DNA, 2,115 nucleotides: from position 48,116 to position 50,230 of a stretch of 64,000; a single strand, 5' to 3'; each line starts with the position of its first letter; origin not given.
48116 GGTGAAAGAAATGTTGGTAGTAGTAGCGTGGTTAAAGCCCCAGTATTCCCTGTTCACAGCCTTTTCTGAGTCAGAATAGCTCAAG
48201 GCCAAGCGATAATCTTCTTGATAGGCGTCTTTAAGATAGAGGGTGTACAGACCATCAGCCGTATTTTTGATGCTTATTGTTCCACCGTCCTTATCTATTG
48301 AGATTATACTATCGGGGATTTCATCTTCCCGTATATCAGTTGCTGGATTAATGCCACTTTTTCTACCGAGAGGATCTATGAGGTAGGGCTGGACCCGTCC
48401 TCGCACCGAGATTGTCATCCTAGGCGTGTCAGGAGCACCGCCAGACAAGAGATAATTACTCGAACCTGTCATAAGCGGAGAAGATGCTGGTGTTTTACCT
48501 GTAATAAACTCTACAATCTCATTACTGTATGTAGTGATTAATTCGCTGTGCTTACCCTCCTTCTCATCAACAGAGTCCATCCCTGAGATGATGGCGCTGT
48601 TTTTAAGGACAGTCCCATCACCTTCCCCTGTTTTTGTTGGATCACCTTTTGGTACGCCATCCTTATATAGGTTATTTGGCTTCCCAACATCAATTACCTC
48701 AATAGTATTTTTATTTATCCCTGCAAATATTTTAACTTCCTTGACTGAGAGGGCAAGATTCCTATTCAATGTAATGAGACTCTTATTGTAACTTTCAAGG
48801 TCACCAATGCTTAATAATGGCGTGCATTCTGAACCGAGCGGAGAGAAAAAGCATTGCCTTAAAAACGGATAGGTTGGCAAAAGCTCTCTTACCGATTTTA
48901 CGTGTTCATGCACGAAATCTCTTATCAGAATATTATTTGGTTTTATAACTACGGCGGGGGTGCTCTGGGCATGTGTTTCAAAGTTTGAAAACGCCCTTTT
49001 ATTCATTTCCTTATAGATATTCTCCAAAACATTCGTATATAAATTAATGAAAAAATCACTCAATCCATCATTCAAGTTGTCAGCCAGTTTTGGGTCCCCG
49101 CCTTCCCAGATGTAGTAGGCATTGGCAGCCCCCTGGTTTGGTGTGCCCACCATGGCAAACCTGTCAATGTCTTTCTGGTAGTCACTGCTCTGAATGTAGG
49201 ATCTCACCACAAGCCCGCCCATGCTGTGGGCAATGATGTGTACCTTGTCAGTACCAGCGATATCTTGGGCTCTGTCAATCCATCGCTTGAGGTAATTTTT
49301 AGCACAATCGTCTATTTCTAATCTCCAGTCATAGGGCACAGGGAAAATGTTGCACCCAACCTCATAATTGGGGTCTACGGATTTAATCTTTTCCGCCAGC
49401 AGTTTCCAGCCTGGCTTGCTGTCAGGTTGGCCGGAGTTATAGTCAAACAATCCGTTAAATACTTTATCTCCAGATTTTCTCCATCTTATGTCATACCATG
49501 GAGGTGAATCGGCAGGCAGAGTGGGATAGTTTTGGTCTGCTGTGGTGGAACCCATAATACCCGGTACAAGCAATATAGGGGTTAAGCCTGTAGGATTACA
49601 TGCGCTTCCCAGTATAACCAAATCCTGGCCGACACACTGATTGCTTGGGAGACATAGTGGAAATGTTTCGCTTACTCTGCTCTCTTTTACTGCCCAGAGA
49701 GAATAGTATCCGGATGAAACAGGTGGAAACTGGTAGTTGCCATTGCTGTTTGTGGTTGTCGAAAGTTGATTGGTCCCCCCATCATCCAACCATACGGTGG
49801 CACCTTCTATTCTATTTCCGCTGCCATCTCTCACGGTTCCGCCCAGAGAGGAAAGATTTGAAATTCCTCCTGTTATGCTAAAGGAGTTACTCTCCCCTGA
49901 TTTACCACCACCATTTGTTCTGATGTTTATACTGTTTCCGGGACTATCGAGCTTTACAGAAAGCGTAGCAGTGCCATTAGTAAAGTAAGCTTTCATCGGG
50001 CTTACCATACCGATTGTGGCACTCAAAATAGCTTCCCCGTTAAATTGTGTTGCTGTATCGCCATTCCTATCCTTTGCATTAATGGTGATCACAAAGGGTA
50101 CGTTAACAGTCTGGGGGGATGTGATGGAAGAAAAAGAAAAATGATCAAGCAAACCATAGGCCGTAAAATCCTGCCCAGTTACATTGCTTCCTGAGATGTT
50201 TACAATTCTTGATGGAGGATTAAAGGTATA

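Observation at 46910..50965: DGR target is a 1351-aa secreted lipase-like multidomain protein with the variable region in its N-terminal domain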

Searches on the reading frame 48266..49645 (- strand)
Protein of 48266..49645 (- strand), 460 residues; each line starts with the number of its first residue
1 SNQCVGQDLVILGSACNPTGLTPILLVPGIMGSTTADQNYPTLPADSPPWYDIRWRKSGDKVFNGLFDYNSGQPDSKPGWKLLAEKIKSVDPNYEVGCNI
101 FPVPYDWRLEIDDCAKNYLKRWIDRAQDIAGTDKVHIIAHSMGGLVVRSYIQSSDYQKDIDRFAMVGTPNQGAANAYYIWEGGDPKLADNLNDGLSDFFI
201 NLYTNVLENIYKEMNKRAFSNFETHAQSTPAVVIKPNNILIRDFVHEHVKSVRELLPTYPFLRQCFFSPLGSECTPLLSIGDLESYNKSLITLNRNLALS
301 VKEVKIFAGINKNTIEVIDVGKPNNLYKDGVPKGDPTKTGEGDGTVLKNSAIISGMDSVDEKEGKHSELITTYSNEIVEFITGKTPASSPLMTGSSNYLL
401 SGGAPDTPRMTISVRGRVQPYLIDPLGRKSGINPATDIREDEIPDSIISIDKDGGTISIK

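Call 30: find_related_loci(query=A2, collection=genome_contigs, flank=10000)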
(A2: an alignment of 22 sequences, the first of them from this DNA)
Query A2 (460 aa) in genome_contigs; peptide patterns used: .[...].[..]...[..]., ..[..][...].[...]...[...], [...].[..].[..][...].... (x = any residue, [..] = any of these).
599 stretches matched a pattern (row limit reached: there are more); 337 encode a relative of the query (tblastn E <= 1e-3); the best 80 are kept; 80 distinct loci.
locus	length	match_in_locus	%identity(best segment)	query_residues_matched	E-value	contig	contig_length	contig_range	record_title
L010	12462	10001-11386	35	1-459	7e-71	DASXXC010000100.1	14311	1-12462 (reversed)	MAG TPA_asm: Thermoanaerobaculia bacterium isolate SMAG_U4788 k141_205363, whole genome shotgun sequence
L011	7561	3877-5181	35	23-459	2e-63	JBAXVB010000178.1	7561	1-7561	MAG: Deltaproteobacteria bacterium isolate ELA676 MAG676_178, whole genome shotgun sequence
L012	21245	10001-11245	34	22-459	1e-61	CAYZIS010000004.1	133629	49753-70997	MAG TPA_asm: uncultured Thermodesulfobacteriota bacterium isolate binchicken_co181_551 genome assembly, contig: NODE_81_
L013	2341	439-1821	34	10-459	6e-60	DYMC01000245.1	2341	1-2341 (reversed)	MAG TPA_asm: Lentisphaera sp. isolate SulCav_AS07-7_55_126 SulCav_AS07_7_36854_length_2341_cov_94_197725, whole genome s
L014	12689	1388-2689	35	5-460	6e-58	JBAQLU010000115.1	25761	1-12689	MAG: Thermodesulfovibrionales bacterium isolate MFD12052_ilm_asm_bin4 k127_58917, whole genome shotgun sequence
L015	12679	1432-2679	35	17-428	2e-56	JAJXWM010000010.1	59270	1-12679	MAG: Proteobacteria bacterium isolate BP5.bin83 NODE_772_length_59270_cov_2.449926, whole genome shotgun sequence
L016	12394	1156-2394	32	22-459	1e-54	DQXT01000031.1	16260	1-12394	MAG TPA_asm: Deltaproteobacteria bacterium isolate HyVt-14 Ga0136651_10000922, whole genome shotgun sequence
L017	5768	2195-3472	32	23-432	4e-49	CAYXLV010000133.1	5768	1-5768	MAG TPA_asm: uncultured Coxiellaceae bacterium isolate binchicken_co237_13 genome assembly, contig: NODE_8260_length_576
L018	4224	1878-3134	33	1-436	5e-49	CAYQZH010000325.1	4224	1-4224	MAG TPA_asm: uncultured Phycisphaera sp. isolate SRP119689_co1_320 genome assembly, contig: NODE_36336_length_4224_cov_5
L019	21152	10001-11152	30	68-459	8e-46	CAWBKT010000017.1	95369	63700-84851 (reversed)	MAG: uncultured delta proteobacterium isolate MFD02979.bin.2.87 genome assembly, contig: contig_15916, whole genome shot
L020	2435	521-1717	29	23-451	5e-45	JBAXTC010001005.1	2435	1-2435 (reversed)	MAG: Verrucomicrobiota bacterium isolate ELA625 MAG625_1005, whole genome shotgun sequence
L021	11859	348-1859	30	18-457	2e-44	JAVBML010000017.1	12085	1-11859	MAG: Gammaproteobacteria bacterium isolate EPI_MAG_00051 c_000010213644, whole genome shotgun sequence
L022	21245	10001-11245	29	20-459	2e-43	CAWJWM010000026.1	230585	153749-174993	MAG: uncultured Verrucomicrobiae bacterium isolate MFD04716.bin.3.184 genome assembly, contig: contig_37485, whole genom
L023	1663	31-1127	38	100-455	2e-41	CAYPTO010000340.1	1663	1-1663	MAG TPA_asm: uncultured bacterium isolate binchicken_co256_165 genome assembly, contig: NODE_299184_length_1663_cov_1.67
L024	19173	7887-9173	33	22-460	4e-51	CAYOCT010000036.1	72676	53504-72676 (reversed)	MAG TPA_asm: uncultured Nitrospiraceae bacterium isolate binchicken_co16_39 genome assembly, contig: NODE_621_length_726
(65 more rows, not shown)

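Call 36: predict_structure(alignment_id=A2)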
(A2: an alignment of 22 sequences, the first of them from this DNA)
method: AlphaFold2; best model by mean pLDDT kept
length: 460 residues; sequences in the alignment: 22
mean_pLDDT: 82.4   pTM: 0.78
mean pLDDT of the five models: 82.4, 81.0, 80.1, 77.4, 75.4
residues with pLDDT >= 90: 196; 70-90: 190; 50-70: 36; < 50: 38
segments of 3 or more residues with pLDDT < 50: 194-199, 223-232, 279-282, 389-405
pLDDT, mean of each block of 10 residues (from residue 1): 65 74 96 91 92 92 93 84 94 92 97 95 94 94 96 80 96 92 84 50 86 74 47 66 90 90 84 71 66 82 91 86 86 87 91 83 91 95 71 27 48 81 88 89 89 82
secondary structure, 60 per line:
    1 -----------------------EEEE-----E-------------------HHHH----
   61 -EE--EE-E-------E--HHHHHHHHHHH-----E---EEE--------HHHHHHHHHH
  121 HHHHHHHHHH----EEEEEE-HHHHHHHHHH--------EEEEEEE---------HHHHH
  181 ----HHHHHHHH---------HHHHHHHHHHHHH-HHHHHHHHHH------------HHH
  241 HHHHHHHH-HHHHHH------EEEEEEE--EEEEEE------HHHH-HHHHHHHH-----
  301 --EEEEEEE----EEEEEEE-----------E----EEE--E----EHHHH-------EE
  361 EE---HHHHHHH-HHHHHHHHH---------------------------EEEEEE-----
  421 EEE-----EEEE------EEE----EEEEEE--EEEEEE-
elements in order: E24-27 H53-56 H80-90 E100-102 H111-130 E135-140 H142-151 E160-166 H176-180 H185-192 H202-214 H216-225 H238-248 H250-255 E262-268 E271-276 H283-286 H288-295 E303-309 E314-320 E337-339 H348-351 E359-362 H366-372 H374-382 E410-415 E421-423 E429-432 E439-441 E446-451 E454-459

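Call 39: fold_search(model_id=the predicted structure, library=pdb)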
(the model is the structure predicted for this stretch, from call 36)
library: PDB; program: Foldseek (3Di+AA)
matches with E <= 10: 1488; with E <= 0.001: 131
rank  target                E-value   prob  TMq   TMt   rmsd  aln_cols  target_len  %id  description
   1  4x96_A                9.7e-10  1.00  0.42  0.50   9.6       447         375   16  Low resolution crystal structure of Lecithin:Cholesterol Acyltransferase (LCAT; residues 21-397) (released 2015-03-25)
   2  4x92                  3.7e-09  1.00  0.44  0.52   9.3       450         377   16  Crystal structure of Lysosomal Phospholipase A2-S165A (released 2015-03-11)
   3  6cl4                  4.4e-09  1.00  0.33  0.50  12.3       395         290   15  LipC12 - Lipase from metagenomics (released 2019-03-13)
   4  4x90_A                6.0e-09  1.00  0.42  0.50  10.1       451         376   16  Crystal structure of Lysosomal Phospholipase A2 (released 2015-03-11)
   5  4x97_A                7.2e-09  1.00  0.40  0.48   9.8       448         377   16  Crystal structure of Lysosomal Phospholipase A2 in complex with methyl arachidonyl fluorophosphonate (MAFP) (released 2015-03-11)
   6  4xx1_A                3.2e-08  1.00  0.41  0.49   9.9       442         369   18  Low resolution structure of LCAT in complex with Fab1 (released 2015-07-29)
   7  4x95_A                3.7e-08  1.00  0.42  0.50   9.3       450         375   16  Crystal structure of fully glycosylated Lysosomal Phospholipase A2 in complex with methyl arachidonyl fluorophosphonat (released 2015-03-25)
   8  5txf_A                8.1e-08  1.00  0.40  0.48  10.0       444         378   16  Crystal structure of Lecithin:cholesterol acyltransferase (LCAT) in a closed conformation (released 2017-10-25)
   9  1ex9                  1.0e-07  1.00  0.31  0.48  12.4       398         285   13  CRYSTAL STRUCTURE OF THE PSEUDOMONAS AERUGINOSA LIPASE COMPLEXED WITH RC-(RP,SP)-1,2-DIOCTYLCARBAMOYL-GLYCERO-3-O-OCTYLP (released 2000-10-18)
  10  4hs9                  1.2e-07  1.00  0.30  0.46  12.9       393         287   14  Methanol tolerant mutant of the Proteus mirabilis lipase (released 2013-05-22)
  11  6mvd_A                1.6e-07  1.00  0.41  0.49  10.3       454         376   15  Crystal structure of Lecithin:cholesterol acyltransferase (LCAT) in complex with isopropyl dodec-11-enylfluorophosphon (released 2018-12-05)
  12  4r1d_A                1.8e-07  1.00  0.43  0.39  10.2       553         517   13  The crystal structure of Tle4-Tli4 complex (released 2014-12-17)
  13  6wpx_A                2.0e-07  1.00  0.33  0.33  27.1       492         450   12  Crystal structure of Bacillus licheniformis lipase BlEst2 in propetide form (released 2021-06-09)
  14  9g8u_A                2.3e-07  1.00  0.30  0.45  14.5       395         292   14  Structure of the LipA:LipB complex from Acinetobacter baumannii (released 2025-02-19)
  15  4gw3                  2.9e-07  1.00  0.34  0.53  11.7       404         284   12  Crystal Structure of the Lipase from Proteus mirabilis (released 2013-02-06)
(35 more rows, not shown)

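Call 43: search_protein_families(library=pfam, proteins=[L012:8561-12067:+], max_evalue=0.0001)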
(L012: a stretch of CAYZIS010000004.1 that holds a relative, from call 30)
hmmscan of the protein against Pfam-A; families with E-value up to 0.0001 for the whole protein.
L012:8561-12067:+ (1169 aa): 6 families
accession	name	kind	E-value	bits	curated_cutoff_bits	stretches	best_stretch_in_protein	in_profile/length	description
PF07603.17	Lcl_C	-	1.3e-33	116.2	34.9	1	57-176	1-117/117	Lcl C-terminal domain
PF18884.5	TSP3_bac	-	1.8e-10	40.9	25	2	1081-1100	1-20/22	Bacterial TSP3 repeat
PF10342.15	Kre9_KNH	-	2.9e-10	41.2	24.6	1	191-274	2-90/94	Kre9/KNH-like N-terminal Ig-like domain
PF02450.21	LCAT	-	8e-10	38.9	21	1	537-626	86-180/392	Lecithin:cholesterol acyltransferase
PF13620.12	CarboxypepD_reg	-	3.6e-08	34.1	32.3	1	387-442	2-56/82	Carboxypeptidase regulatory-like domain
PF17210.9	SdrD_B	-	1.9e-07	31.7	29.7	1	393-455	18-79/112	SdrD B-like domain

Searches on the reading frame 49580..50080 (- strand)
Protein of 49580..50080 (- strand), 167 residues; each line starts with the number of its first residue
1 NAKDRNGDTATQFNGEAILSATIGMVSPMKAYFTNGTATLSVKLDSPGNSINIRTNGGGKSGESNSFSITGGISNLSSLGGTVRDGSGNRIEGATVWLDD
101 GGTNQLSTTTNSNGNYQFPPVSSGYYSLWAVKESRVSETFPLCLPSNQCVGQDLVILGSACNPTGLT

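Call 57: search_protein_families(library=pfam, proteins=[window:49580-50080:-], max_evalue=1)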
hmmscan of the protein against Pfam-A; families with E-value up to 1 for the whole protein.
window:49580-50080:- (167 aa): 7 families
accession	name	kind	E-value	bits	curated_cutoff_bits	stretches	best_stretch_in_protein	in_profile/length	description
PF13620.12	CarboxypepD_reg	-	3.8e-12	46.8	32.3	1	79-139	2-63/82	Carboxypeptidase regulatory-like domain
PF17210.9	SdrD_B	-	3.8e-06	27.5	29.7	1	84-134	17-68/112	SdrD B-like domain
PF13715.12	CarbopepD_reg_2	-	9.4e-06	26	32.2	1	81-128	3-48/88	CarboxypepD_reg-like domain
PF02369.22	Big_1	-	0.00033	21.1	34.9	1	81-118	23-64/93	Bacterial Ig-like domain (group 1)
PF17802.7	SpaA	-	0.039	14.6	23.1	1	87-129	12-57/91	Prealbumin-like fold domain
PF09430.16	EMC7_beta-sandw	-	0.065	13.9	26.6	1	88-131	4-46/122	ER membrane protein complex subunit 7, beta-sandwich domain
PF20598.4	DUF6795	-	0.26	12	27.4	1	89-124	15-49/103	Domain of unknown function (DUF6795)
